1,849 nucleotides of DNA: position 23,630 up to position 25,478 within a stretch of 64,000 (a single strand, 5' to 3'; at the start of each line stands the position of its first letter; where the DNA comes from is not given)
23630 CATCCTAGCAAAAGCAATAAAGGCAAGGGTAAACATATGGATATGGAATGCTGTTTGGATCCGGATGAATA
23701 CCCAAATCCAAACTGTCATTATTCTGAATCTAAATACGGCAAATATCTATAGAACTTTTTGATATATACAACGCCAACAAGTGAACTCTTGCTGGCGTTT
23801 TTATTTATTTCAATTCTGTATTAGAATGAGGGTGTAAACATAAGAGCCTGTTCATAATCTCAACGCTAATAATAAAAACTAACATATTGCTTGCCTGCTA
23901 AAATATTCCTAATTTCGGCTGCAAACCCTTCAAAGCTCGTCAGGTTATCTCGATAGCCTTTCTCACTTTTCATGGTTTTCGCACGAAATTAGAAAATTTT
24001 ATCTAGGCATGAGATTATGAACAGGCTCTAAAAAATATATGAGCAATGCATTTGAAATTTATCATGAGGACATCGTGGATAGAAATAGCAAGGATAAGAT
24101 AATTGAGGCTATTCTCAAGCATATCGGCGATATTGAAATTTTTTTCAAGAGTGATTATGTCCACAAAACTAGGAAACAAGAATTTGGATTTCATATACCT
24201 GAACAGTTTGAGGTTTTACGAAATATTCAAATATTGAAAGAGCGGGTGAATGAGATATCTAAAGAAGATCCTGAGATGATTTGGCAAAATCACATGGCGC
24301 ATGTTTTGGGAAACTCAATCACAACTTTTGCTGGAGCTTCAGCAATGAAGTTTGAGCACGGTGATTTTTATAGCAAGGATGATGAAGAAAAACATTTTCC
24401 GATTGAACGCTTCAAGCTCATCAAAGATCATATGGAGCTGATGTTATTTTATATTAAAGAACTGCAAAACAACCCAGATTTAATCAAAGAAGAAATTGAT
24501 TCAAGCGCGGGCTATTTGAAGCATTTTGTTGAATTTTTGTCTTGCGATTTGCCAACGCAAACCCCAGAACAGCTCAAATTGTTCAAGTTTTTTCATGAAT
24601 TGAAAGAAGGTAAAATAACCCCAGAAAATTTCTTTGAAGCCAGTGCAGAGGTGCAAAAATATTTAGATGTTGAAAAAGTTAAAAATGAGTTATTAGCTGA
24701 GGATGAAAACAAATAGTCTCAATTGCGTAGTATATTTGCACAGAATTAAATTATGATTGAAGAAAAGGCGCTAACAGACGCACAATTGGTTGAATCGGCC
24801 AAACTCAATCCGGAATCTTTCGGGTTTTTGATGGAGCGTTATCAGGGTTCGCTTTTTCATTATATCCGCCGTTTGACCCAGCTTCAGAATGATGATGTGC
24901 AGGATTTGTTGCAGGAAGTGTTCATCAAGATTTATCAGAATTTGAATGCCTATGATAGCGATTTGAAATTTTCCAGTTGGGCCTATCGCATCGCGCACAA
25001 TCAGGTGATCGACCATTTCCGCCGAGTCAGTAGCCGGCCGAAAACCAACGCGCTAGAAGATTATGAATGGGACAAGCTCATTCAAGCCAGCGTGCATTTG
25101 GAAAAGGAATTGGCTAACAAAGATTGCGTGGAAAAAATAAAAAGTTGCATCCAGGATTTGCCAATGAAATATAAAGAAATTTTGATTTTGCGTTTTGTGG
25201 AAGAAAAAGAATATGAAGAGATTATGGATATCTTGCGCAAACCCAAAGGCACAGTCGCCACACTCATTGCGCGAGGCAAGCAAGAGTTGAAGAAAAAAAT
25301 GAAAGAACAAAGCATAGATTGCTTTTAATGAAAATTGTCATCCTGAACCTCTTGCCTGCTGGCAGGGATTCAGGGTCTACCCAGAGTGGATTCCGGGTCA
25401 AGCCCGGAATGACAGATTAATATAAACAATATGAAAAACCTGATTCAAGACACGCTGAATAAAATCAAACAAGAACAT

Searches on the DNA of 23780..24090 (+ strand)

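Call 23: search_rna_families(source=window, start=23780, end=24090, threshold=evalue, max_evalue=10)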
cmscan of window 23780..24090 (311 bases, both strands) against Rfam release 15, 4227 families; matches with E-value up to 10: 5.
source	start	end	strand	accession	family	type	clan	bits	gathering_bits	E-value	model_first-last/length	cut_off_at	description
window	23843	24029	+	RF04205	MIR2606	Gene; miRNA;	-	20.7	139.7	0.98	1-165/165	no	MIR2606 microRNA precursor family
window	23847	23924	+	RF02279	TtnuCD1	Gene; snRNA; snoRNA; CD-box;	-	18.1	70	6.2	1-63/63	no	Tetrahymena snoRNA TtnuCD1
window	23893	24008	+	RF04111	MIR6274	Gene; miRNA;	-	17.3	80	1.4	1-107/107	no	MIR6274 microRNA precursor family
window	23795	23849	+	RF03813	MIR8041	Gene; miRNA;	-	15.1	80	3.2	1-71/71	no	MIR8041 microRNA precursor family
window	23923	23978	-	RF01699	Clostridiales-1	Gene; sRNA;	-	11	48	8.1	73-122/166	no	Clostridiales-1 RNA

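Call 43: search_dna_similar(query=window:23844-24028:+, collection=plasmids, mode=distant, max_evalue=1, max_rows=10)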
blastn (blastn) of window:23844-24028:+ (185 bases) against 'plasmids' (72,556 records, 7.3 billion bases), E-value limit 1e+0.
Records with a match: 1; places in all: 1; records where one place covers at least 80% of the query: 0.
Best place of each record, by identity: >=99% 1.
By first word of the organism name: Enterococcus 1.
By predicted mobility (MOB-suite, as given by PLSDB): mobilizable 1.
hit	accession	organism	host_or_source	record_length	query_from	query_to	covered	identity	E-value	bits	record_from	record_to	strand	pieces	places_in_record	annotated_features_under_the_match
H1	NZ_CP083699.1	Enterococcus mundtii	milk,milk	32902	41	62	12%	100.0%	5e-1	41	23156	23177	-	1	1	isopeptide-forming domain-containing fimbrial protein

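Call 44: search_dna_similar(query=window:23844-24028:+, collection=phages, mode=distant, max_evalue=1, max_rows=10)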
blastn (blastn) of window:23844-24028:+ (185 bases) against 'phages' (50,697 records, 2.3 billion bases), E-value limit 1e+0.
No match.

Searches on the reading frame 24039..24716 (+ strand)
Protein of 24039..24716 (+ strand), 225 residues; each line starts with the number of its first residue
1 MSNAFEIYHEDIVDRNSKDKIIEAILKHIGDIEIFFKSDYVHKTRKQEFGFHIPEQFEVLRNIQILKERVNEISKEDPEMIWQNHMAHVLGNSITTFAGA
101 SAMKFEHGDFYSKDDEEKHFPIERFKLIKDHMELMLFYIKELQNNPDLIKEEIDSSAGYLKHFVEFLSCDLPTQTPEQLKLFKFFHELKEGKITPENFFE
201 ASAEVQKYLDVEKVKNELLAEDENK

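Call 41: find_encoding_contigs(protein=window:24039-24716:+, flank=3000, max_places=8)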
Protein window:24039-24716:+ (225 aa): 1 contig read that carries it; 1 place shown.
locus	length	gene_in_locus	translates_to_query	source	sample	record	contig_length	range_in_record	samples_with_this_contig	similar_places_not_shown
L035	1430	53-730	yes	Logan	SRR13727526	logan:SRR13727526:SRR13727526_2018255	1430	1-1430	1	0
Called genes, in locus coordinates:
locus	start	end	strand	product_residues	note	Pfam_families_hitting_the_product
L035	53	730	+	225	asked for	-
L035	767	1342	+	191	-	PF04542:Sigma70_r2, PF04545:Sigma70_r4 (weak), PF08281:Sigma70_r4_2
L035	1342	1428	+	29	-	?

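Call 56: find_homologous_proteins(query=window:24039-24716:+, max_evalue=1e-10)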
Query window:24039-24716:+ (225 aa): 6 proteins with E <= 1e-10 among 153 candidates.
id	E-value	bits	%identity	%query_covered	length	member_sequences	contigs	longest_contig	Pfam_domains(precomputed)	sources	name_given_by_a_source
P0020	1.8e-137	474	96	100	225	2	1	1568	-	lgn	-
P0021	4.8e-101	355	73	96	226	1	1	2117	-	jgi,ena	-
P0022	2.0e-79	284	61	96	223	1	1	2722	-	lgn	-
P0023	2.4e-74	268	59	96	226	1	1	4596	-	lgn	-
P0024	1.3e-63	233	55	89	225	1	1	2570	-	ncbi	-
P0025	2.9e-40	156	53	61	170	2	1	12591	-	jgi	-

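Call 57: find_encoding_contigs(protein=P0020, flank=3000, max_places=3)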
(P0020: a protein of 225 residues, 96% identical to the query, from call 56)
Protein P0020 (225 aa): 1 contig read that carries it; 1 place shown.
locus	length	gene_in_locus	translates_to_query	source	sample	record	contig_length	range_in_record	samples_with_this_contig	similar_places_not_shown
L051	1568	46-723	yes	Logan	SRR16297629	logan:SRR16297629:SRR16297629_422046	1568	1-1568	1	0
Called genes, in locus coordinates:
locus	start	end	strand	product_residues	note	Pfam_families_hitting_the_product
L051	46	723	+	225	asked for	-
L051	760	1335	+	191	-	PF04542:Sigma70_r2, PF04545:Sigma70_r4 (weak), PF08281:Sigma70_r4_2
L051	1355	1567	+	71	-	?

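Call 58: find_encoding_contigs(protein=P0021, flank=3000, max_places=3)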
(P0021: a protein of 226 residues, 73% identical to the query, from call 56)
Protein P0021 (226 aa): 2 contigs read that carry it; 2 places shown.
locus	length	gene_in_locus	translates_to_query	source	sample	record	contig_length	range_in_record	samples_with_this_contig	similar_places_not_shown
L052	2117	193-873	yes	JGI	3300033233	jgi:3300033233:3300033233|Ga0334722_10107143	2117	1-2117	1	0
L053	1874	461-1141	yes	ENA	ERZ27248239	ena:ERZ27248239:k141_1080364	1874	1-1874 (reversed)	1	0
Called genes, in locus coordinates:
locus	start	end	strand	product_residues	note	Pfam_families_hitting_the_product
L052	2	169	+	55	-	?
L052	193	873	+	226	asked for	-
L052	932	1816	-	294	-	PF00665:rve, PF13683:rve_3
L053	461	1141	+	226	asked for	-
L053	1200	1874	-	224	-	?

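Call 59: find_encoding_contigs(protein=P0023, flank=4000, max_places=3)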
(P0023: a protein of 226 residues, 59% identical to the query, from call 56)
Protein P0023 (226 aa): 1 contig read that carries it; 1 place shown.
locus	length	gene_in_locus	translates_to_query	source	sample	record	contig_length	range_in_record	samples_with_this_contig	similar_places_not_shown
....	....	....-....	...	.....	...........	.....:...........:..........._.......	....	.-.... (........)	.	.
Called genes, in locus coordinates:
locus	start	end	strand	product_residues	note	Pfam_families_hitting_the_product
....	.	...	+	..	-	?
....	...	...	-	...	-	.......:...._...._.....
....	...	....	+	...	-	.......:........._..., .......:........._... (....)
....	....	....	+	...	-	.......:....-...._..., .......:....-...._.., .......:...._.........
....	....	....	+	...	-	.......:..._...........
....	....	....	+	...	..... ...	-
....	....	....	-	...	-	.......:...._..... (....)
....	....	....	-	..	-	?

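Call 82: search_protein_families(library=pfam, proteins=[window:24039-24716:+], max_evalue=0.01)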
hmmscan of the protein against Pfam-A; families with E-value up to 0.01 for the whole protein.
window:24039-24716:+ (225 aa): 0 families

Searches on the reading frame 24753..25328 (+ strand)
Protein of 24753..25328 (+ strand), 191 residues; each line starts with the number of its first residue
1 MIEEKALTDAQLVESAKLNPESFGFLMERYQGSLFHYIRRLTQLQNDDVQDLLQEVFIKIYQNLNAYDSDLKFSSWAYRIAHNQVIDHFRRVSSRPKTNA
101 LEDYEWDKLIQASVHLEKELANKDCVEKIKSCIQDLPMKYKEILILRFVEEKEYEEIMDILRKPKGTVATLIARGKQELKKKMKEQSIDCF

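Call 82: search_protein_families(library=pfam, proteins=[window:24753-25328:+], max_evalue=0.01)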
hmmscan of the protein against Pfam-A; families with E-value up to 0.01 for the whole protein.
window:24753-25328:+ (191 aa): 3 families
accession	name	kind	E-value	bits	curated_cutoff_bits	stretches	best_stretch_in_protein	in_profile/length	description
PF04542.20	Sigma70_r2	-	5.7e-17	61.7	24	1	26-92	1-68/71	Sigma-70 region 2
PF08281.18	Sigma70_r4_2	-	3.9e-10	39.7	25.7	1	128-179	3-54/54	Sigma-70, region 4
PF04545.22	Sigma70_r4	-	6.8e-06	25.9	24.1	1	133-181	2-50/50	Sigma-70, region 4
